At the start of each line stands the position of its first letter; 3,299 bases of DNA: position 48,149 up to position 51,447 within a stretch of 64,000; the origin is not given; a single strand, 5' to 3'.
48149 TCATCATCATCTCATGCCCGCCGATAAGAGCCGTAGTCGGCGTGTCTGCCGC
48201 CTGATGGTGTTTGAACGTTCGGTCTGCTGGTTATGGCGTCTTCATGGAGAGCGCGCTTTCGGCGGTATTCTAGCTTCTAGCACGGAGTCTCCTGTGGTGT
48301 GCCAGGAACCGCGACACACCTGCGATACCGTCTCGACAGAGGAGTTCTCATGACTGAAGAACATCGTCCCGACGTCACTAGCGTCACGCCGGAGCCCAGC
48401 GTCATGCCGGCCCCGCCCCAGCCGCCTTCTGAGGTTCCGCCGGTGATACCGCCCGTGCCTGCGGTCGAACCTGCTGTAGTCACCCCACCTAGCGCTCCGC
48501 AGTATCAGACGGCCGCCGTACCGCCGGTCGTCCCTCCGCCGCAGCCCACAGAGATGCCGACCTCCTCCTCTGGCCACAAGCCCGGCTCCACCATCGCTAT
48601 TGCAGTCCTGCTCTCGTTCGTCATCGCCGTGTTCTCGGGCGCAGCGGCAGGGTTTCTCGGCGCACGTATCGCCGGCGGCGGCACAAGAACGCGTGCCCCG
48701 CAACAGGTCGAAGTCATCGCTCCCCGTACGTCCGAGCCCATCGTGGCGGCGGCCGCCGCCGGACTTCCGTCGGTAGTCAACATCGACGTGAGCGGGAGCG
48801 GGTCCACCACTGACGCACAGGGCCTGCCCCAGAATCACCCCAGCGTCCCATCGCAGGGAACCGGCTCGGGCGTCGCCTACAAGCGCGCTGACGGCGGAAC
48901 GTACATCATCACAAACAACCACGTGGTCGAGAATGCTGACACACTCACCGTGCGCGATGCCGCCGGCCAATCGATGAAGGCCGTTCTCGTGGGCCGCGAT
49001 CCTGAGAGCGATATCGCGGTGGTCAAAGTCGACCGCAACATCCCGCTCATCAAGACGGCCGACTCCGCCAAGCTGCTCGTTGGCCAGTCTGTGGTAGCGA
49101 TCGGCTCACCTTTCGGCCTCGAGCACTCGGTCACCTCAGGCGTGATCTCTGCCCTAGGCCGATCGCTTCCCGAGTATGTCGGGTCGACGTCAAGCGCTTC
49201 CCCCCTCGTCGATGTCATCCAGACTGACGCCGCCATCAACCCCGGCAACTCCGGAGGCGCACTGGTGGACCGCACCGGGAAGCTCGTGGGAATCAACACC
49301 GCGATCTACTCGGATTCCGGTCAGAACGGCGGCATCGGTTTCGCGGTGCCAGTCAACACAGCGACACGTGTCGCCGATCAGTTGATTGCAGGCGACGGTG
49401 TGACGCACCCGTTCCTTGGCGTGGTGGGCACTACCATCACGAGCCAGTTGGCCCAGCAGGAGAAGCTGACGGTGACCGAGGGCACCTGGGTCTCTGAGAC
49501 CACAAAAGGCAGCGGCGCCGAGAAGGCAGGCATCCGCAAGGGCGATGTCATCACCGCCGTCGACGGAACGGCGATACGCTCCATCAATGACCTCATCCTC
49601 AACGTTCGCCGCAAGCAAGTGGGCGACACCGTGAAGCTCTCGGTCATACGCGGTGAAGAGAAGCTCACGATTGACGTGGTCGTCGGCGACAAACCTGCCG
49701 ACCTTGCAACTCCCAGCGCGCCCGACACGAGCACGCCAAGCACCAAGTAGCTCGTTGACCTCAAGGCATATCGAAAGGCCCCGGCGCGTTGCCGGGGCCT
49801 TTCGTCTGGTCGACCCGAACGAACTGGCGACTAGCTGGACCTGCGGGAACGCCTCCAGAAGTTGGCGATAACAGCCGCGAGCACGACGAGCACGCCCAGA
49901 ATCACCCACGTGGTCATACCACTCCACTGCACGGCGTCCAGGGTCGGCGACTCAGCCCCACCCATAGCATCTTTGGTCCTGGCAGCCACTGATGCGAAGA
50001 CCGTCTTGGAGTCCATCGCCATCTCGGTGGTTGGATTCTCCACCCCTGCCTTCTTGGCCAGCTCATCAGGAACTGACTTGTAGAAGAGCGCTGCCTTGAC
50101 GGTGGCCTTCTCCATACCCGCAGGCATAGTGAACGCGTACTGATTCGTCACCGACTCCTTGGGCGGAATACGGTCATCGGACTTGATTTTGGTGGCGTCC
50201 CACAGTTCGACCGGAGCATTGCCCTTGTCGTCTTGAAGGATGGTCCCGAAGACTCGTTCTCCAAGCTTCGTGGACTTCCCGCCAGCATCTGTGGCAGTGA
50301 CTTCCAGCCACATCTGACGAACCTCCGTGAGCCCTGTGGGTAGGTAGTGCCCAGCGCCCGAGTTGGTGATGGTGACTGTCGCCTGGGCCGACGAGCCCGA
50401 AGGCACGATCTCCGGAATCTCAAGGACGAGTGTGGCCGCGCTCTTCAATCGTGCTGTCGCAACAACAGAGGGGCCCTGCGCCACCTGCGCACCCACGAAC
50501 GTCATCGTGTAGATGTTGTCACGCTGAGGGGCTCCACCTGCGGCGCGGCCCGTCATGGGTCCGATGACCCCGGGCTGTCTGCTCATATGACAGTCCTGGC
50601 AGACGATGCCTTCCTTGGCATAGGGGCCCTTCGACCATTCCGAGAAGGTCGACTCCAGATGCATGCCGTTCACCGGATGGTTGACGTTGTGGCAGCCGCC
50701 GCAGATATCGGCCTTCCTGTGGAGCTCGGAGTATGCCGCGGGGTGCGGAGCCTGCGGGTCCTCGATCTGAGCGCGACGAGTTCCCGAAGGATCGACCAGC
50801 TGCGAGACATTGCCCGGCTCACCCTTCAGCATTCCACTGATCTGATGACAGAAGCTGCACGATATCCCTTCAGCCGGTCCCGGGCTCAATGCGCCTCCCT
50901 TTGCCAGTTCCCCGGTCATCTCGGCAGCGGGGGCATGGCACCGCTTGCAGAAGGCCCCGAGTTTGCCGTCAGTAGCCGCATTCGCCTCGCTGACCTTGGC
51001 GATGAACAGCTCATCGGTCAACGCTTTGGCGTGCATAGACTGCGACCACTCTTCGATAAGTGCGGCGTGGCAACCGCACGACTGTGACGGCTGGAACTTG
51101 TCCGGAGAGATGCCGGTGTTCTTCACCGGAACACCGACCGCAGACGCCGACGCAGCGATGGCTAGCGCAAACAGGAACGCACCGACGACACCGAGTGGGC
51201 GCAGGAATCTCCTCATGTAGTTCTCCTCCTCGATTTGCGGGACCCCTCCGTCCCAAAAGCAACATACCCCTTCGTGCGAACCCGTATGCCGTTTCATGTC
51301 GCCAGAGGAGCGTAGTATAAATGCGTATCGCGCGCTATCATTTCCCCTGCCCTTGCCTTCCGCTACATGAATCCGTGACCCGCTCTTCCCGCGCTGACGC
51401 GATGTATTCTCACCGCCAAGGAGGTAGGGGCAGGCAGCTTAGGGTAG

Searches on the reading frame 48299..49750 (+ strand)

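Call 65: search_protein_families(library=pfam, proteins=[window:48299-49750:+], max_evalue=0.0001)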
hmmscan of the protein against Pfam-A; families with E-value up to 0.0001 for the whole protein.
window:48299-49750:+ (483 aa): 5 families
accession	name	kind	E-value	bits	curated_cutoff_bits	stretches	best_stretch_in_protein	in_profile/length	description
PF13365.12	Trypsin_2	-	1.8e-30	107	27.6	1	189-332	1-144/144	Trypsin-like peptidase domain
PF00089.32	Trypsin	-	6.8e-15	55.9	20.6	1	202-356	36-217/220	Trypsin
PF13180.12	PDZ_2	-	2.1e-14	54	27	1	389-461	12-79/80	PDZ domain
PF17820.7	PDZ_6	-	1.2e-08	35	27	1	398-433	2-37/54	PDZ domain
PF00595.29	PDZ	-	2.8e-08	34.5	23.2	1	376-449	12-80/81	PDZ domain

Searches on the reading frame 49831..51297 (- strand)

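Call 66: search_protein_families(library=pfam, proteins=[window:49831-51297:-], max_evalue=0.0001)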
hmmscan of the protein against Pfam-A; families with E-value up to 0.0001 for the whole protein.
window:49831-51297:- (488 aa): 2 families
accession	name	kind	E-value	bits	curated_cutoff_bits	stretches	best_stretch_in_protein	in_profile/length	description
PF13435.11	Cytochrome_C554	-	3.7e-06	28.2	20.8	1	76-151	5-83/84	Cytochrome c554 and c-prime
PF02335.20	Cytochrom_C552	-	7.1e-06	25.7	24.1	0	89-203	62-175/438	Cytochrome c552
